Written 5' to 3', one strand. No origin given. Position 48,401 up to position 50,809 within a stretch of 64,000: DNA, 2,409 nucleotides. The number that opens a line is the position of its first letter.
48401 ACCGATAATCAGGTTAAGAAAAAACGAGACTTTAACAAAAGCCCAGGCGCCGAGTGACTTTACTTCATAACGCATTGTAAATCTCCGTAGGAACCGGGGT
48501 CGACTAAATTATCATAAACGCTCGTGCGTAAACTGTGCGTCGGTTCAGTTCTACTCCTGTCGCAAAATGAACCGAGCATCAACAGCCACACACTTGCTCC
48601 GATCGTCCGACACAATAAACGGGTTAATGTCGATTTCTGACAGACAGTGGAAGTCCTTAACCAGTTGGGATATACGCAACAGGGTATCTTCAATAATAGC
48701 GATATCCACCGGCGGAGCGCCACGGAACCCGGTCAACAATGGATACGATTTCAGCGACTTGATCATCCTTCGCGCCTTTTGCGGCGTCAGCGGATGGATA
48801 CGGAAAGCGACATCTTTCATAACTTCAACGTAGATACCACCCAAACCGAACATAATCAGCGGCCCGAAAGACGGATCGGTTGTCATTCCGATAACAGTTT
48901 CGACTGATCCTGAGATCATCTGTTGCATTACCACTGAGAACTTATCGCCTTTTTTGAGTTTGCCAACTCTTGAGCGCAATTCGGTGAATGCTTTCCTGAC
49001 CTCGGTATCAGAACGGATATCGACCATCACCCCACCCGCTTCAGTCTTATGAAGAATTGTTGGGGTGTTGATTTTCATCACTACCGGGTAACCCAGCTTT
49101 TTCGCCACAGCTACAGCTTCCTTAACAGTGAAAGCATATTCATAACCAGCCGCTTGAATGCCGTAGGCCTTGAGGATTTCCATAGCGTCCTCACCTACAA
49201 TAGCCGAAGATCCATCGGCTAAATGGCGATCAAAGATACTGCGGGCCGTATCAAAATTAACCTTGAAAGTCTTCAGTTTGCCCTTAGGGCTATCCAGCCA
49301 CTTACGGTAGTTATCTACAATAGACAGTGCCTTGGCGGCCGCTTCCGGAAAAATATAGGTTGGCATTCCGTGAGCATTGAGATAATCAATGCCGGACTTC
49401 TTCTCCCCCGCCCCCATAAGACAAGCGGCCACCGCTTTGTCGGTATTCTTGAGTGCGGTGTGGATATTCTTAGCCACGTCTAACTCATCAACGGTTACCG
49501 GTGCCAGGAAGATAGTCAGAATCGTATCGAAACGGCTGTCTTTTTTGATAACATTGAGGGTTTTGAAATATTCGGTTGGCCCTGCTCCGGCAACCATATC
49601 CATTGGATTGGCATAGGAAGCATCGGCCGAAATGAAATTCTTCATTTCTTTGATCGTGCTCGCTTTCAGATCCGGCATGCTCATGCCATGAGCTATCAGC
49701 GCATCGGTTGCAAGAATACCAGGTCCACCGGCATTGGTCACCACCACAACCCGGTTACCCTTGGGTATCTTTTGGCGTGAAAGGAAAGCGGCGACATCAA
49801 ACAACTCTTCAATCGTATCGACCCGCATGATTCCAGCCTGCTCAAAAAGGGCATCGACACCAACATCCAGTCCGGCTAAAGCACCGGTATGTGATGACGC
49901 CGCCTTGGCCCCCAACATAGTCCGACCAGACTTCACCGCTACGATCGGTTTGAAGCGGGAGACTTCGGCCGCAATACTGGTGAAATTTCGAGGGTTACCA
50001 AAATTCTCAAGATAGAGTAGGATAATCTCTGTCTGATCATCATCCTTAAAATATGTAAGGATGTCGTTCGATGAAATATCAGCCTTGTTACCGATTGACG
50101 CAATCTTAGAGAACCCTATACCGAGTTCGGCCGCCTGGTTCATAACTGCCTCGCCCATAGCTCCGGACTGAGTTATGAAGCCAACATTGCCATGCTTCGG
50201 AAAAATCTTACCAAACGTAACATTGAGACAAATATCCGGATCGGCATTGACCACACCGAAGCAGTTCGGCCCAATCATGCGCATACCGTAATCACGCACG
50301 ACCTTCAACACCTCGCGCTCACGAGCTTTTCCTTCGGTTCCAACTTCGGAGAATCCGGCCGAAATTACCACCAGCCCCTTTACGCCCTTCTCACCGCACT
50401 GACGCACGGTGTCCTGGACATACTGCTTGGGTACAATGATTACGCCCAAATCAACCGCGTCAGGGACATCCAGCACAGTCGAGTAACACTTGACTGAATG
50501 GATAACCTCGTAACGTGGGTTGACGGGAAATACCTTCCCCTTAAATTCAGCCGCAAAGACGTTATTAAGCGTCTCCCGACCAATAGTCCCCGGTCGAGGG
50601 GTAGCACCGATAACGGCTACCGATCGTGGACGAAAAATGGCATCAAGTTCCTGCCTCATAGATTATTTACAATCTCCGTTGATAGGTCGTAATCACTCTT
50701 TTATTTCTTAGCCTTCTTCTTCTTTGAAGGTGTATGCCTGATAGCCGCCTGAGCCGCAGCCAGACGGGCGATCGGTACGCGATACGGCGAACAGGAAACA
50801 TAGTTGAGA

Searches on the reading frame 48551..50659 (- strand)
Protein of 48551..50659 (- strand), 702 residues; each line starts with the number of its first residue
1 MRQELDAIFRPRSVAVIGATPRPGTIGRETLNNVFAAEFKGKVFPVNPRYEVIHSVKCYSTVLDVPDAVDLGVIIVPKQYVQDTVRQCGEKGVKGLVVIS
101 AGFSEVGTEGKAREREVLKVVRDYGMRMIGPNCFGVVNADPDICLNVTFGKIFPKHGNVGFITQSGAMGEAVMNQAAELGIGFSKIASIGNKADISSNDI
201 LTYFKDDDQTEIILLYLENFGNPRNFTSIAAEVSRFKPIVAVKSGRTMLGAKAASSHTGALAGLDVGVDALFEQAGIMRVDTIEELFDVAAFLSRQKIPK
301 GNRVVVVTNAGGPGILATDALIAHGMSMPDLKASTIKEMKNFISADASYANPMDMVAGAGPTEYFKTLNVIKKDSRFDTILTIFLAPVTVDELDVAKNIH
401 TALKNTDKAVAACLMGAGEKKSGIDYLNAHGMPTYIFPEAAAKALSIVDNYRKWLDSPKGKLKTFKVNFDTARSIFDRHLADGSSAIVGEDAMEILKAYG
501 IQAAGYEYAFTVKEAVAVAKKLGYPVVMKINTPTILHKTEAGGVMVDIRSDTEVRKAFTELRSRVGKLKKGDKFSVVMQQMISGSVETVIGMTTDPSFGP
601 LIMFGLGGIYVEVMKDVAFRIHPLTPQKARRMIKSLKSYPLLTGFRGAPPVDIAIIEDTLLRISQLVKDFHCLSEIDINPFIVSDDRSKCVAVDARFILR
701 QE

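Call 50: search_protein_families(library=pfam, proteins=[window:48551-50659:-], max_evalue=0.001)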
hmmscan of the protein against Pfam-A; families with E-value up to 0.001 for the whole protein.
window:48551-50659:- (702 aa): 5 families
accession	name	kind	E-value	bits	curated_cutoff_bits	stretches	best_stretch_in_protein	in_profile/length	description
PF13549.11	ATP-grasp_5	-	6.1e-75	251.8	27.6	1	480-699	3-221/221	ATP-grasp domain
PF13607.11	Succ_CoA_lig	-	1.1e-53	181.1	27.4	1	157-293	2-138/138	Succinyl-CoA ligase like flavodoxin domain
PF13380.12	CoA_binding_2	-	1.4e-23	84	22.8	1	12-138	1-115/116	CoA binding domain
PF19045.5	Ligase_CoA_2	-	2.2e-14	54.3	23.7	1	304-454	1-154/162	Ligase-CoA domain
PF02629.25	CoA_binding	-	4.3e-14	53.5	22.3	1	11-102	3-97/97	CoA binding domain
